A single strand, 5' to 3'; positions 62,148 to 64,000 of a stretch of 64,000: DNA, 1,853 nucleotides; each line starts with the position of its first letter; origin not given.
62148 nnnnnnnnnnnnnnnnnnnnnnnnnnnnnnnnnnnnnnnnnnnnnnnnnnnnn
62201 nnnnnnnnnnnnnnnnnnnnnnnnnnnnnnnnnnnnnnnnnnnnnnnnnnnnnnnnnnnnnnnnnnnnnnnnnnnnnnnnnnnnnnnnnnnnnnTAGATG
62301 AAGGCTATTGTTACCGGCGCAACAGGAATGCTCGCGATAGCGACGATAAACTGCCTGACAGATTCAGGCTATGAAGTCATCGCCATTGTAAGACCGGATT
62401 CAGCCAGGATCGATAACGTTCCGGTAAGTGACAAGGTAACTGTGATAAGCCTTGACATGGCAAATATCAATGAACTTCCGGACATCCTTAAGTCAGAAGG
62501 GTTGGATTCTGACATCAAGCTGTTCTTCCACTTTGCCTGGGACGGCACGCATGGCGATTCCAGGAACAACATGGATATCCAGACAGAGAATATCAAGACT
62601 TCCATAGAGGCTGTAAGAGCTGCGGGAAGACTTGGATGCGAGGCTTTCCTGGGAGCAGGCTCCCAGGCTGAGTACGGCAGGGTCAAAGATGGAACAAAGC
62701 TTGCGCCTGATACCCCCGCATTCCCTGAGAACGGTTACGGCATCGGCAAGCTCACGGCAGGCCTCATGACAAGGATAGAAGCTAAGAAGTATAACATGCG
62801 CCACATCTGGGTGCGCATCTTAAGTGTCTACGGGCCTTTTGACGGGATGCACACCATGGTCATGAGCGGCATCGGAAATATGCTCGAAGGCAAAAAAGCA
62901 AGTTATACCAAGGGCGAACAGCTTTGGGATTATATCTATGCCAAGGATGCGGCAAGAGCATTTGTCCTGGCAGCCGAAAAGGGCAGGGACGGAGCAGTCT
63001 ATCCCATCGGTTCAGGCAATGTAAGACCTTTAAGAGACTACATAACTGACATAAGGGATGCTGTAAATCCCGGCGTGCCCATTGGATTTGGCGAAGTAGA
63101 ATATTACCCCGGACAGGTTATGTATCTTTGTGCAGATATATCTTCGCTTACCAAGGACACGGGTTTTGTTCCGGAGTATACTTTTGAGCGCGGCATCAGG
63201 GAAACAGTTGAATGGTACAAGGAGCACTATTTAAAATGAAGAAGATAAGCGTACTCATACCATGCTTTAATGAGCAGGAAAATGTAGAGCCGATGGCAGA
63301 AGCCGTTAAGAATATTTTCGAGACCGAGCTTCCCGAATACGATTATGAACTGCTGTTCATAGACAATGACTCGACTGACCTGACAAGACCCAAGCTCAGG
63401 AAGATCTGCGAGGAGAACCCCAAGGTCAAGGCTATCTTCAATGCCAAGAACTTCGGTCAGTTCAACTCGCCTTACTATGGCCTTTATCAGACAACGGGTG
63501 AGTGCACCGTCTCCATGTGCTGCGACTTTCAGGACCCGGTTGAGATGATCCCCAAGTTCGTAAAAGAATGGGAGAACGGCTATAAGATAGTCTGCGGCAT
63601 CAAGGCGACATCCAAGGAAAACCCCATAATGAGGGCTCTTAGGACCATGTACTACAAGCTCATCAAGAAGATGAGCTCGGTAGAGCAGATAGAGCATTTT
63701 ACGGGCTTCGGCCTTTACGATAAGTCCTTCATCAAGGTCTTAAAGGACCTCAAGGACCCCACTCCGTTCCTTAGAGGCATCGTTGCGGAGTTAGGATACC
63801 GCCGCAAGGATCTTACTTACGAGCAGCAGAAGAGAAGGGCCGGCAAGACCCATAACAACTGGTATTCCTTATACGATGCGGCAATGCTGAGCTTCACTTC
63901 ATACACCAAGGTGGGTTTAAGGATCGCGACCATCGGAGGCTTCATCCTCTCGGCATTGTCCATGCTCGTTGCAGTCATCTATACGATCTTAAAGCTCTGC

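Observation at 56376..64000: Gram-positive lipid-carrier glycosylation system apparently loading a 3,6-dideoxyhexose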

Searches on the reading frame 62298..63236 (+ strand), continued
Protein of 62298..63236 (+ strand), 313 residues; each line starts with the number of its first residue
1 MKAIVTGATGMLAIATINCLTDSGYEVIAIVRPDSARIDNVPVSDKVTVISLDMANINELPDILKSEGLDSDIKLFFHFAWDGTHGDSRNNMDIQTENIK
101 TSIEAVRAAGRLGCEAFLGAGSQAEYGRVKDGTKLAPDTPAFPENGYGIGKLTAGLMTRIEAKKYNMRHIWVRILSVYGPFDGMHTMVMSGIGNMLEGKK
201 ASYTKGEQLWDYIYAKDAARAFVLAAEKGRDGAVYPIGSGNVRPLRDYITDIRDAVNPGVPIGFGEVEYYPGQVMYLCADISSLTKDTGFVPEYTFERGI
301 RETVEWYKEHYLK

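Call 110: search_protein_families(library=ncbifam, proteins=[L018:7212-8057:+, L018:8048-9010:+], max_evalue=1e-10)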
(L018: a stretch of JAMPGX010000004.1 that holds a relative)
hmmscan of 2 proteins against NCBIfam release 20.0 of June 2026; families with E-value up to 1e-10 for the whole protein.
L018:7212-8057:+ (282 aa): 5 families
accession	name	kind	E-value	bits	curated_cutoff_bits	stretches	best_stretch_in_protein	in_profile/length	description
NF004559.0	PRK05899.2-5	equivalog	3.7e-67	227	488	1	4-274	14-281/627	transketolase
NF004556.0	PRK05899.2-2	equivalog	3.2e-54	184.3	575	1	3-273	12-277/639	transketolase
TIGR00232.1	tktlase_bact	equivalog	7.1e-40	137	682.25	1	29-276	22-277/654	transketolase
NF004558.0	PRK05899.2-4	equivalog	6.9e-30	104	788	1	29-276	25-274/651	transketolase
NF003933.0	PRK05444.2-2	equivalog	1.8e-12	46.6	395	1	4-249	21-256/606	1-deoxy-D-xylulose-5-phosphate synthase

L018:8048-9010:+ (321 aa): 9 families
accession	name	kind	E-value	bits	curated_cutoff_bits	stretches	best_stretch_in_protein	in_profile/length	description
NF004559.0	PRK05899.2-5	equivalog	1.1e-61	208.9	488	1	15-319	321-625/627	transketolase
TIGR00204.1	dxs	equivalog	8e-50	170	465.95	1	13-317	311-614/616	1-deoxy-D-xylulose-5-phosphate synthase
NF004556.0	PRK05899.2-2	equivalog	6.5e-40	137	575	1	15-317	325-637/639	transketolase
NF003933.0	PRK05444.2-2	equivalog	4.8e-37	127.7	395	1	11-317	288-604/606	1-deoxy-D-xylulose-5-phosphate synthase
NF008968.0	PRK12315.1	subfamily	3.4e-36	124.7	510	1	11-314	278-577/582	1-deoxy-D-xylulose-5-phosphate synthase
NF006667.0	PRK09212.1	subfamily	7.1e-19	67.9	321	1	46-278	42-282/327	pyruvate dehydrogenase complex E1 component subunit beta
NF008854.0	PRK11892.1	equivalog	1.2e-14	53.9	454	1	58-277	193-420/464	pyruvate dehydrogenase complex E1 component subunit beta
TIGR00232.1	tktlase_bact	equivalog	2.4e-13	49.3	682.25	1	15-317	352-652/654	transketolase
NF004558.0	PRK05899.2-4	equivalog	1.3e-11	43.6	788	1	14-317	346-649/651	transketolase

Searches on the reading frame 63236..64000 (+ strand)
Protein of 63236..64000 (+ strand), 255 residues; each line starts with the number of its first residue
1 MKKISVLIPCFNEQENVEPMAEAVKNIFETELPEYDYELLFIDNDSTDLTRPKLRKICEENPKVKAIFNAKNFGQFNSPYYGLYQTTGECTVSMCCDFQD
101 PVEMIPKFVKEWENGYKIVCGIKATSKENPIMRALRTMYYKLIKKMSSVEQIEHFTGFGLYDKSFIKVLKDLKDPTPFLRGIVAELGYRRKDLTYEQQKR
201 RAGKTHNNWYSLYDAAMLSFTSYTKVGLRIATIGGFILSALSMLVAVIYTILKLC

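Call 8: search_protein_families(library=pfam, proteins=[window:63236-64000:+])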
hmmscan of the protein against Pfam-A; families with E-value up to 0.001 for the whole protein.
window:63236-64000:+ (255 aa): 1 family
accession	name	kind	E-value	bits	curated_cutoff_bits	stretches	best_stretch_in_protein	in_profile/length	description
PF00535.33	Glycos_transf_2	-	2.8e-20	73.4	23.3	1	5-135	1-128/168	Glycosyl transferase family 2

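Call 9: search_protein_families(library=ncbifam, proteins=[window:63236-64000:+])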
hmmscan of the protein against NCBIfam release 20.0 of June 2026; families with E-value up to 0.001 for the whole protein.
window:63236-64000:+ (255 aa): 7 families
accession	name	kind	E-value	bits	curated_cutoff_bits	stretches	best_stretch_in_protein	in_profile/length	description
NF047588.1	GlcsyltransPgfSStrep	equivalog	6.8e-39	133.9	500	1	3-249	2-247/308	glycosyltransferase PgfS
NF007986.1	PRK10714.1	equivalog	3.9e-22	78.7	529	1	1-254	5-257/316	undecaprenyl-phosphate 4-deoxy-4-formamido-L-arabinose transferase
TIGR03937.1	PgaC_IcaA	equivalog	2.1e-11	43.5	422.3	1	2-96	45-134/407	poly-beta-1,6-N-acetyl-D-glucosamine synthase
TIGR03111.1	glyc2_xrt_Gpos1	hypoth_equivalog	6.3e-08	31.8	363.95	1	3-155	50-199/439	TIGR03111 family XrtG-associated glycosyltransferase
NF047683.1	TeichurnBiosyTuaG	equivalog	4e-06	26.7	400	1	3-87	7-86/252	teichuronic acid biosynthesis protein TuaG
NF050050.1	ProtGlycPglI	equivalog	1.2e-05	24.9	500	1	1-131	1-127/306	GalNAc(5)-diNAcBac-PP-undecaprenol beta-1,3-glucosyltransferase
NF010496.0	PRK13915.1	equivalog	2.4e-05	23.6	262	1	2-103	31-132/307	glucosyl-3-phosphoglycerate synthase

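Call 77: search_protein_representatives(protein=window:63236-64000:+)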
Query: 255 residues. Proteins with E-value up to 0.001 (for the whole library): 19338; up to 1e-10: 6861; up to 1e-30: 468. The best 150 are listed.
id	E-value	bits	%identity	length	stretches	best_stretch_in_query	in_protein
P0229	3.8e-174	593.3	71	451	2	1-245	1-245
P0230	1.1e-113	395.3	70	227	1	1-227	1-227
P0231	7.9e-105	366.2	67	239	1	1-236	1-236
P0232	1.1e-87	310.1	60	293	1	2-223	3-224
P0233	1.4e-85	303.2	55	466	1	1-252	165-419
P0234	4.0e-85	301.7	63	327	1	31-241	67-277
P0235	1.8e-80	286.5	72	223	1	1-170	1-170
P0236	6.3e-78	278.1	65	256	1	2-203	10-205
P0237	1.7e-76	273.4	51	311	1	2-248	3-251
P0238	3.3e-76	272.5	49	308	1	1-248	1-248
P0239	7.7e-76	271.3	70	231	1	1-169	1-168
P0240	4.1e-75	268.9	69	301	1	80-254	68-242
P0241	4.8e-75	268.7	48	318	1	2-253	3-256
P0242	7.0e-74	264.9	47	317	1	4-251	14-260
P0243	1.0e-72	261.1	52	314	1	1-254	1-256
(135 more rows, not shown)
